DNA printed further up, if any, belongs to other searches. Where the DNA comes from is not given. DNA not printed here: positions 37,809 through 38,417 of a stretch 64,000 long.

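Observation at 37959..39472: mIHF-like nucleoid protein directly upstream of remA-gmk-rpoZ, combining actinobacterial and firmicute synteny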

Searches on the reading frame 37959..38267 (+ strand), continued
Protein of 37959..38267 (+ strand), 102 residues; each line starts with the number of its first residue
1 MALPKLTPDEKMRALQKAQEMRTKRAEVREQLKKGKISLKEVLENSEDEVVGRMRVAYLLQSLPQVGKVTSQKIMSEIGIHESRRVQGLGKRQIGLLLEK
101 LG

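Call 23: search_protein_representatives(protein=window:37959-38264:+)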
Query: 102 residues. Proteins with E-value up to 0.001 (for the whole library): 2015; up to 1e-10: 542; up to 1e-30: 1. The best 150 are listed.
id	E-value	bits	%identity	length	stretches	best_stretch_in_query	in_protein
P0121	7.8e-34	131.7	68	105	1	2-102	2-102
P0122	2.0e-27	111.2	57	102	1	5-102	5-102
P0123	8.3e-25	102.9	51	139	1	1-101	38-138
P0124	1.6e-23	98.8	48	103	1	3-102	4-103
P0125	1.1e-22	96.0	53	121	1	2-101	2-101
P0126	1.8e-22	95.4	51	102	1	1-102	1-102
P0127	1.9e-22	95.3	52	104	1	1-102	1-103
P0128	3.9e-22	94.3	56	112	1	1-88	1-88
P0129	4.5e-22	94.1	54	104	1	1-98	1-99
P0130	4.9e-22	94.0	53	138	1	1-96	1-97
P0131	6.2e-22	93.7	55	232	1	1-93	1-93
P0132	1.3e-21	92.7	51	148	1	4-101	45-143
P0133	1.8e-21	92.2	49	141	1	1-101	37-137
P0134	2.8e-21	91.6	54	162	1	2-100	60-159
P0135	4.1e-21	91.1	49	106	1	1-102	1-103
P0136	4.9e-21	90.8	46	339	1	1-100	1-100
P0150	4.2e-20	87.9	53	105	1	3-100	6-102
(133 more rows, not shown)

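Call 25: list_cluster_members(proteins=[P0121, P0122, P0125, P0126, P0127, P0136, P0150, P0123, P0124, P0129])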
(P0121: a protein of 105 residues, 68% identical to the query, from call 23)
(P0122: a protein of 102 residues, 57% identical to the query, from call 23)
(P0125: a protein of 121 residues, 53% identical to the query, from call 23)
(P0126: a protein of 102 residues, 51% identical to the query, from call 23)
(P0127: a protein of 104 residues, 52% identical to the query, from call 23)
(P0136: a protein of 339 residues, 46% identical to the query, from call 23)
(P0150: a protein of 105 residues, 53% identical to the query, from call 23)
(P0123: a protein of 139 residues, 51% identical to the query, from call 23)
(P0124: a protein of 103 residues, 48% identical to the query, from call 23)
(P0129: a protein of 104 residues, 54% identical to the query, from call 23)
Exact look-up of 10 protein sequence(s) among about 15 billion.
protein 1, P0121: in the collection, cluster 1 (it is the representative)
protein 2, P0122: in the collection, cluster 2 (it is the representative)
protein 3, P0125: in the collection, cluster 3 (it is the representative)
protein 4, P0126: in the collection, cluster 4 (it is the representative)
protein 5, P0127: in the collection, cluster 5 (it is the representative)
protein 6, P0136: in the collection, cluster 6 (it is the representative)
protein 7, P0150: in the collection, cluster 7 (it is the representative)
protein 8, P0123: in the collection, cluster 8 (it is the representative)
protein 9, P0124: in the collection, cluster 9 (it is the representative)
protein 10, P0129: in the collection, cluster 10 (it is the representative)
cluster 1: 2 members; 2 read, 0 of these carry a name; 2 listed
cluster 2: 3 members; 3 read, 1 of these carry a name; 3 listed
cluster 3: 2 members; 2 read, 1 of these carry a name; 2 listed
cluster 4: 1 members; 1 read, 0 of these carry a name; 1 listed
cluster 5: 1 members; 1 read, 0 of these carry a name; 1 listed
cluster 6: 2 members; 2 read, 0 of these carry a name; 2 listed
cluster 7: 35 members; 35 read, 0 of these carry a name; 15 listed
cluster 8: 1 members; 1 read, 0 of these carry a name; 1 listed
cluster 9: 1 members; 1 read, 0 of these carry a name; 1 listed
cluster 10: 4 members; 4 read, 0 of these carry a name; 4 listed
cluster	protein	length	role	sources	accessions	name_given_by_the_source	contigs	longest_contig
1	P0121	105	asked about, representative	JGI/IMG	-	-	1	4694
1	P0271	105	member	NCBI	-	-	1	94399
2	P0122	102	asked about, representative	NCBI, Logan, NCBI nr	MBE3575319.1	MAG: integration host factor [Firmicutes bacterium] | integration host factor [Bacillota bacterium]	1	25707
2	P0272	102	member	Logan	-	-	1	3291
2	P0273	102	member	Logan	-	-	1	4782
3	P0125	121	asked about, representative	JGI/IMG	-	hypothetical protein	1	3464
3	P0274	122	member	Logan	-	-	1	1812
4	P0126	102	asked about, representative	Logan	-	-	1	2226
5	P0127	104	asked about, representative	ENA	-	-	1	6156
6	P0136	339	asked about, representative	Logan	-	-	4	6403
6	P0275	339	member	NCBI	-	-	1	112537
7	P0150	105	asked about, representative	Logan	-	-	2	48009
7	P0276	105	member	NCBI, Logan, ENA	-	-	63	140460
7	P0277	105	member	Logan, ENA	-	-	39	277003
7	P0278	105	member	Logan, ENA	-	-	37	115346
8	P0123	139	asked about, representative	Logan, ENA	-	-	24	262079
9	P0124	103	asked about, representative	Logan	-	-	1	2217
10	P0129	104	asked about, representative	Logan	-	-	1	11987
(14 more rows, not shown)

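Call 31: find_homologous_proteins(query=A2, max_evalue=0.00001)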
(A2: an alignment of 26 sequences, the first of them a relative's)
Query A2 (26 sequences) (102 aa, profile of the alignment): 1669 proteins with E <= 0.00001 among 8000 candidates; the best 120 are listed.
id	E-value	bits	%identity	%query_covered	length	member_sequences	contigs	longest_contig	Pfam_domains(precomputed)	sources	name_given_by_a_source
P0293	4.0e-48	180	52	94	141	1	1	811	PF22525.2,PF14520.13,PF02371.23,PF00633.30,PF00416.28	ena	-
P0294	7.4e-38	147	51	95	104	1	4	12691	PF22525.2,PF00416.28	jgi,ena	jgi:DNA uptake protein ComE-like DNA-binding protein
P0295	7.4e-38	147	51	95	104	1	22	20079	PF22525.2,PF00416.28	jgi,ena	jgi:hypothetical protein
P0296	8.9e-38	146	51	95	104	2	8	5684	PF22525.2,PF00416.28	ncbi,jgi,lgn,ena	jgi:hypothetical protein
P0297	9.4e-38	146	51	95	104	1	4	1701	PF22525.2,PF00416.28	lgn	-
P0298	1.4e-37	146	49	100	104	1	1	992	PF22525.2,PF00416.28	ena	-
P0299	1.4e-37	146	49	100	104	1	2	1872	PF22525.2,PF00416.28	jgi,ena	-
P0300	1.4e-37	146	50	95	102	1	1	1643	PF22525.2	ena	-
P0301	1.4e-37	146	51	95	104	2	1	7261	PF22525.2,PF00416.28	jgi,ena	-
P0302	1.6e-37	146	51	95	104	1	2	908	PF22525.2,PF00416.28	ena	-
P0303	1.8e-37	145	49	95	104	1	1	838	PF22525.2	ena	-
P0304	2.2e-37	145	49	100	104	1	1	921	PF22525.2,PF00416.28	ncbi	-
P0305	2.3e-37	145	50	95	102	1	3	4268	PF22525.2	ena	-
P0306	2.3e-37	145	44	95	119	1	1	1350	PF22525.2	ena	-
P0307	2.5e-37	145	52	94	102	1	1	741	PF22525.2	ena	-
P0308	2.6e-37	145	53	95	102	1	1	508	PF22525.2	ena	-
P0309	2.7e-37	145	50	95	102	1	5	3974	PF22525.2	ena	-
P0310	2.8e-37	145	49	95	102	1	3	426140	PF22525.2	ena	-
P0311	2.9e-37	145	51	94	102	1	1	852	PF22525.2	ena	-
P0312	3.1e-37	145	52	95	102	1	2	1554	PF22525.2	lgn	-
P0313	3.3e-37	145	51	95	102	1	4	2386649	PF22525.2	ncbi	-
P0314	3.4e-37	145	51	95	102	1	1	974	PF22525.2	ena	-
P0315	3.8e-37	144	50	95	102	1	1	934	PF22525.2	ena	-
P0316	4.0e-37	144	50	100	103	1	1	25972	PF22525.2,PF00416.28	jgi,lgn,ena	-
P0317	4.0e-37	144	51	95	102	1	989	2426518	PF22525.2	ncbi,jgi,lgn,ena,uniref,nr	ncbi:integration host factor [Olsenella sp. AF16-14LB]|jgi:signal recognition particle GTPase|uniref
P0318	4.0e-37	144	51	95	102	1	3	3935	PF22525.2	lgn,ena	-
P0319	4.1e-37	144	53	94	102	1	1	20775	PF22525.2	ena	-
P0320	4.1e-37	144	50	95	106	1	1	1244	PF22525.2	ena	-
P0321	4.2e-37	144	49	95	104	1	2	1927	PF22525.2,PF00416.28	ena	-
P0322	4.3e-37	144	52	95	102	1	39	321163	PF22525.2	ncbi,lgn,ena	-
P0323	4.5e-37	144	51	95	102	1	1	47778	PF22525.2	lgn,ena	-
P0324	4.6e-37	144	52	95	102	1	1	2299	PF22525.2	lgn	-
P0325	4.7e-37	144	50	100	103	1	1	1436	PF22525.2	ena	-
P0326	4.7e-37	144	49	95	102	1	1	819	PF22525.2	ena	-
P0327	4.7e-37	144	50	95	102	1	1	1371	PF22525.2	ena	-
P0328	4.8e-37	144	52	95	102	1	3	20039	PF22525.2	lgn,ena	-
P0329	5.0e-37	144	51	94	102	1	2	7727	PF22525.2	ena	-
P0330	5.3e-37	144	51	95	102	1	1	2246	PF22525.2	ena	-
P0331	5.5e-37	144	51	95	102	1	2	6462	PF22525.2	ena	-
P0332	5.9e-37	144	50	95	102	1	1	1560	PF22525.2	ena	-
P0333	6.1e-37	144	51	71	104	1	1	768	PF22525.2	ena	-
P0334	6.2e-37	144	51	95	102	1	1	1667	PF22525.2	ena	-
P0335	6.5e-37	144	50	95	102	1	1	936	PF22525.2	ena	-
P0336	6.5e-37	144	50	95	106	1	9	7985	PF22525.2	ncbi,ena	-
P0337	6.5e-37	144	50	95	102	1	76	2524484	PF22525.2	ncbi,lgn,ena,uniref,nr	ncbi:integration host factor [Olsenella sp. An285]|uniref:integration host factor, actinobacterial t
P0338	6.6e-37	144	51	95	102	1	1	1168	PF22525.2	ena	-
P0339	6.8e-37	144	50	95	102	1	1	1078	PF22525.2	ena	-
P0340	6.9e-37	144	51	95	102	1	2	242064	PF22525.2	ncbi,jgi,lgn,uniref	ncbi:MAG: integration host factor, actinobacterial type [Tractidigestivibacter sp.]|jgi:signal recog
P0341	7.0e-37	144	52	94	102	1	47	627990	PF22525.2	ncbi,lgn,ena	-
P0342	7.3e-37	144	50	95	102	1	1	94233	PF22525.2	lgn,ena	-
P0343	7.4e-37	143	51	95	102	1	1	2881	PF22525.2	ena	-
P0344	7.6e-37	143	51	91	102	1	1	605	PF22525.2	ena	-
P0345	7.7e-37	143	52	95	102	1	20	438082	PF22525.2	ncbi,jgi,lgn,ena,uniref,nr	ncbi:MAG: integration host factor, actinobacterial type [Atopobiaceae bacterium]|jgi:DNA uptake prot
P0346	7.8e-37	143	50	95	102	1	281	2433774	PF22525.2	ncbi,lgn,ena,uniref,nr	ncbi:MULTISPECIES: integration host factor, actinobacterial type [Atopobiaceae]|uniref:Integration h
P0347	8.2e-37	143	49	95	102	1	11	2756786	PF22525.2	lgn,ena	-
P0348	8.2e-37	143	52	95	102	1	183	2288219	PF22525.2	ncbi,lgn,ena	-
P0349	8.4e-37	143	50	95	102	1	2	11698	PF22525.2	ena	-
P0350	8.4e-37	143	51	94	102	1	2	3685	PF22525.2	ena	-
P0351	8.4e-37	143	49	95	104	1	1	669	PF22525.2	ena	-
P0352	8.5e-37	143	53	95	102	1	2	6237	PF22525.2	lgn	-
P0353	8.6e-37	143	52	95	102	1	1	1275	PF22525.2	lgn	-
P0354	8.6e-37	143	52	94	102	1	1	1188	PF22525.2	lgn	-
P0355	8.7e-37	143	51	100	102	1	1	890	PF22525.2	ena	-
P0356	8.8e-37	143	49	95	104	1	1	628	PF22525.2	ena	-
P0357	9.0e-37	143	50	100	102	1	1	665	PF22525.2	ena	-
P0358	9.1e-37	143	52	95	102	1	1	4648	PF22525.2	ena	-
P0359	9.3e-37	143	49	74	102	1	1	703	PF22525.2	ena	-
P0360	9.4e-37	143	51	95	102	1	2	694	PF22525.2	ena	-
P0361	9.6e-37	143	52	94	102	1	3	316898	PF22525.2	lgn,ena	-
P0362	9.8e-37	143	49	71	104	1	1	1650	PF22525.2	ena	-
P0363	9.8e-37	143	52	95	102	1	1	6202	PF22525.2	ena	-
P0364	1.0e-36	143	51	94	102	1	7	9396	PF22525.2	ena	-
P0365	1.0e-36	143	49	71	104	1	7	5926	PF22525.2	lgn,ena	-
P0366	1.0e-36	143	50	99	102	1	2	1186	PF22525.2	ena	-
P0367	1.1e-36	143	49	71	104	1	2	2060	PF22525.2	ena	-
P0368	1.1e-36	143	49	71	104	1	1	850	PF22525.2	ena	-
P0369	1.1e-36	143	49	95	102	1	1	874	PF22525.2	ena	-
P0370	1.1e-36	143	51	94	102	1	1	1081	PF22525.2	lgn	-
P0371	1.1e-36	143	52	95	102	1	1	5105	PF22525.2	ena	-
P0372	1.1e-36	143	51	94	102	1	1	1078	PF22525.2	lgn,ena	-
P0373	1.1e-36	143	49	95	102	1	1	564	PF22525.2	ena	-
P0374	1.1e-36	143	51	95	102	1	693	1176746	PF22525.2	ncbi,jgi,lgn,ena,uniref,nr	ncbi:hypothetical protein SAMN05216348_11060 [Olsenella sp. KH3B4]|jgi:signal recognition particle G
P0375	1.2e-36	143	51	95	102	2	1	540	PF22525.2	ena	-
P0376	1.2e-36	143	53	94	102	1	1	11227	PF22525.2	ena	-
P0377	1.2e-36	143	51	95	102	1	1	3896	PF22525.2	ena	-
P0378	1.2e-36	143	51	94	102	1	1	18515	PF22525.2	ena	-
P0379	1.2e-36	143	51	95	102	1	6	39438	PF22525.2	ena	-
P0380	1.2e-36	143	51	95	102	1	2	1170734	PF22525.2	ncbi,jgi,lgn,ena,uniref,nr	ncbi:integration host factor, actinobacterial type [Olsenella sp. Marseille-P4559]|jgi:signal recogn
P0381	1.3e-36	143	51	100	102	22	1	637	PF22525.2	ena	-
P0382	1.3e-36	143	51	95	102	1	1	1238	PF22525.2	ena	-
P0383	1.3e-36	143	51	94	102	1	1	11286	PF22525.2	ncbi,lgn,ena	-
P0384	1.3e-36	143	49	95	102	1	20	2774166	PF22525.2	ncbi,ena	-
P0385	1.4e-36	143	51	95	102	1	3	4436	PF22525.2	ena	-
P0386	1.4e-36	143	52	94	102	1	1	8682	PF22525.2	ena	-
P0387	1.4e-36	143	52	95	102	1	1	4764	PF22525.2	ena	-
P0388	1.5e-36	143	51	94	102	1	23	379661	PF22525.2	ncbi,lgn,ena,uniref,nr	ncbi:integration host factor [Olsenella sp. DSM 107455]|uniref:Integration host factor n=1 Tax=Therm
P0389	1.5e-36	143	51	95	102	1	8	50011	PF22525.2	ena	-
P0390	1.5e-36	142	51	95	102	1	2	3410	PF22525.2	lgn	-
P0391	1.5e-36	142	49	95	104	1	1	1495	PF22525.2,PF14520.13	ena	-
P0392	1.5e-36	142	51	94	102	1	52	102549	PF22525.2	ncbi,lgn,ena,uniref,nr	ncbi:MAG TPA: integration host factor [Candidatus Olsenella pullistercoris]|uniref:Integration host 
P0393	1.6e-36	142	48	95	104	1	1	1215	PF22525.2,PF00416.28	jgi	jgi:hypothetical protein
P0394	1.6e-36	142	47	100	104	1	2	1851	PF22525.2,PF00416.28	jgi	jgi:DNA uptake protein ComE-like DNA-binding protein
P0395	1.6e-36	142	51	94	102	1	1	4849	PF22525.2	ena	-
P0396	1.6e-36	142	49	94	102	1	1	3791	PF22525.2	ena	-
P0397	1.6e-36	142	49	100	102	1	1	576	PF22525.2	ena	-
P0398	1.7e-36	142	50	99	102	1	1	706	PF22525.2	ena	-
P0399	1.7e-36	142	52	94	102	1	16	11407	PF22525.2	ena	-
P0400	1.7e-36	142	51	94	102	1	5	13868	PF22525.2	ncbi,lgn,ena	-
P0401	1.7e-36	142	49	95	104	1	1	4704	PF22525.2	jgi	jgi:DNA uptake protein ComE-like DNA-binding protein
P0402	1.7e-36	142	49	94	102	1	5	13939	PF22525.2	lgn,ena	-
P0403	1.7e-36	142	49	95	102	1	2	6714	PF22525.2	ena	-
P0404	1.7e-36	142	48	95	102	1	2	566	PF22525.2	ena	-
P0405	1.8e-36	142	50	74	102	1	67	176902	PF22525.2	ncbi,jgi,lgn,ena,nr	ncbi:MAG: integration host factor [Coriobacteriaceae bacterium]|jgi:DNA uptake protein ComE-like DNA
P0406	1.8e-36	142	49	73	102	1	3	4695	PF22525.2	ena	-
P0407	1.8e-36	142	51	95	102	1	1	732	PF22525.2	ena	-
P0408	1.8e-36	142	50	95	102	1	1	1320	PF22525.2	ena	-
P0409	1.8e-36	142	50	74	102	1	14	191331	PF22525.2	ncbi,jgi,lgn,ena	-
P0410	1.8e-36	142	50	74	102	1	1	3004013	PF22525.2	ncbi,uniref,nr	ncbi:integration host factor, actinobacterial type [Atopobium sp. oral taxon 416]|uniref:integration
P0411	1.9e-36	142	51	95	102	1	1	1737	PF22525.2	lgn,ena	-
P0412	1.9e-36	142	48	78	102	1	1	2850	PF22525.2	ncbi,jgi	-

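Call 36: predict_structure(alignment_id=A1)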
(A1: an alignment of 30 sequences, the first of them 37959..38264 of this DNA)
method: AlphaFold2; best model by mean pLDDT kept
length: 102 residues; sequences in the alignment: 30
mean_pLDDT: 73.5   pTM: 0.51
mean pLDDT of the five models: 73.5, 70.9, 69.4, 68.4, 63.5
residues with pLDDT >= 90: 0; 70-90: 75; 50-70: 27; < 50: 0
segments of 3 or more residues with pLDDT < 50: none
pLDDT, mean of each block of 10 residues (from residue 1): 75 81 76 76 69 72 70 74 66 76 66
secondary structure, 60 per line:
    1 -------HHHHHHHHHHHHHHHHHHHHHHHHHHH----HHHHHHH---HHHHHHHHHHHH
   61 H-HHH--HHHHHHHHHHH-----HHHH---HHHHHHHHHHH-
elements in order: H8-34 H39-45 H49-61 H68-78 H84-87 H91-101

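Call 41: fold_search(model_id=the predicted structure, library=pdb)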
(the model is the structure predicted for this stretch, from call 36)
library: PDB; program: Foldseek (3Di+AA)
matches with E <= 10: 32; with E <= 0.001: 0
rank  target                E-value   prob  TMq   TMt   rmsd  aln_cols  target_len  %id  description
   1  6bek_D                2.6e-03  1.00  0.41  0.46   8.0        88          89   49  Structure of sIHF bound to an 8bp palindromic DNA (released 2018-10-31)
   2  6bek_A                4.4e-03  1.00  0.42  0.45   7.7        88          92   50  Structure of sIHF bound to an 8bp palindromic DNA (released 2018-10-31)
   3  9dbi_D                1.4e+00  0.16  0.25  0.15   7.4        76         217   16  Structure of Hailong HalB D21A/D23A mutant (released 2025-05-07)
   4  8d8l_M                1.7e+00  0.25  0.25  0.29   6.0        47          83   30  Yeast mitochondrial small subunit assembly intermediate (State 3) (released 2022-12-14)
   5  5aqf_B                3.0e+00  0.09  0.27  0.25  18.0       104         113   15  Fragment-based screening of HSP70 sheds light on the functional role of ATP-binding site residues (released 2016-10-05)
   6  4wfc_D                3.3e+00  0.13  0.32  0.33  12.6        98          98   17  Structure of the Rrp6-Rrp47 interaction (released 2014-10-29)
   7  1mx0_D                3.3e+00  0.13  0.25  0.07   9.6        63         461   22  Structure of topoisomerase subunit (released 2003-01-07)
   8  3fzf_B                3.5e+00  0.08  0.27  0.25  17.8       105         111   15  Crystal Structure of Hsc70/Bag1 in complex with ATP (released 2009-03-17)
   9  5aqs_D                4.1e+00  0.08  0.27  0.26  19.2        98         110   15  Fragment-based screening of HSP70 sheds light on the functional role of ATP-binding site residues (released 2016-10-05)
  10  9n6v_L3               4.4e+00  0.14  0.25  0.26   5.7        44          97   16  SSU processome maturation and disassembly, State A (released 2025-11-05)
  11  5uz4_M                4.6e+00  0.12  0.25  0.23   6.0        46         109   30  The cryo-EM structure of YjeQ bound to the 30S subunit suggests a fidelity checkpoint function for this protein in rib (released 2017-04-19)
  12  5aqf_D                4.6e+00  0.06  0.26  0.24  18.4       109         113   17  Fragment-based screening of HSP70 sheds light on the functional role of ATP-binding site residues (released 2016-10-05)
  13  8j56_A                4.9e+00  0.12  0.28  0.39   6.3        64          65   16  Crystal structure of the FlhDC complex from Cupriavidus necator (released 2024-02-28)
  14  2ru4_MODEL_1_B        6.0e+00  0.06  0.25  0.29   9.8        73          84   19  Designed Armadillo Repeat Protein Self-ASsembled Complex (YIIM2-MAII) (released 2014-07-23)
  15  1qat_A                6.4e+00  0.03  0.17  0.05   9.8        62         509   16  1-PHOSPHATIDYLINOSITOL-4,5-BISPHOSPHATE PHOSPHODIESTERASE DELTA COMPLEX WITH SAMARIUM (III) CHLORIDE (released 1997-02-12)
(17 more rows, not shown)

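Call 43: find_encoding_contigs(protein=P0317, flank=6000, max_places=2)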
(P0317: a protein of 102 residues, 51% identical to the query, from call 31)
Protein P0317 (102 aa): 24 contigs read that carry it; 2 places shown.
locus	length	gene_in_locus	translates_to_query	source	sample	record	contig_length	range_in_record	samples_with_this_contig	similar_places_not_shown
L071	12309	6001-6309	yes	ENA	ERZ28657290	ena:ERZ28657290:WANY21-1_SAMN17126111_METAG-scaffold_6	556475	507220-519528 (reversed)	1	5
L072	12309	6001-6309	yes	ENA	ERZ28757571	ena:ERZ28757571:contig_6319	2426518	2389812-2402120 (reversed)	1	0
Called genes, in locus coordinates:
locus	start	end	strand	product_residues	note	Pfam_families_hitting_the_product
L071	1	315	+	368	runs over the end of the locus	PF00005:ABC_tran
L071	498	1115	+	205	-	PF14681:UPRTase, PF00156:Pribosyltran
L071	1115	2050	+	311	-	PF02729:OTCace_N, PF00185:OTCace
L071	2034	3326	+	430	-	PF01979:Amidohydro_1, PF07969:Amidohydro_3 (weak), PF12890:DHOase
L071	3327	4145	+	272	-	PF10418:DHODB_Fe-S_bind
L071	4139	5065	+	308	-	PF01180:DHO_dh, PF00977:His_biosynth (weak)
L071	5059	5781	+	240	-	PF00215:OMPdecase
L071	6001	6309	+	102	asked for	PF22525:H2TH_5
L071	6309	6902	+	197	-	PF00625:Guanylate_kin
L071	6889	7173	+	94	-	-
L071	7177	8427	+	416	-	PF22025:ThiI_fer, PF02926:THUMP, PF02568:ThiI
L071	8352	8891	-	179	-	-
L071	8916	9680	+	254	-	PF10531:SLBB, PF22461:SLBB_2 (weak), PF12836:HHH_3, PF14520:HHH_5 (faint), PF00633:HHH (weak), PF03934:T2SSK (weak)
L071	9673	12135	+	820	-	PF03772:Competence, PF00753:Lactamase_B, PF25281:MBL_MAP1B (weak), PF12706:Lactamase_B_2, PF23023:Anti-Pycsar_Apyc1 (weak)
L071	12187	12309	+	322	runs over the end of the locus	PF06144:DNA_pol3_delta (weak), PF21694:DNA_pol3_delta_C (weak)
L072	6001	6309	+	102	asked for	PF22525:H2TH_5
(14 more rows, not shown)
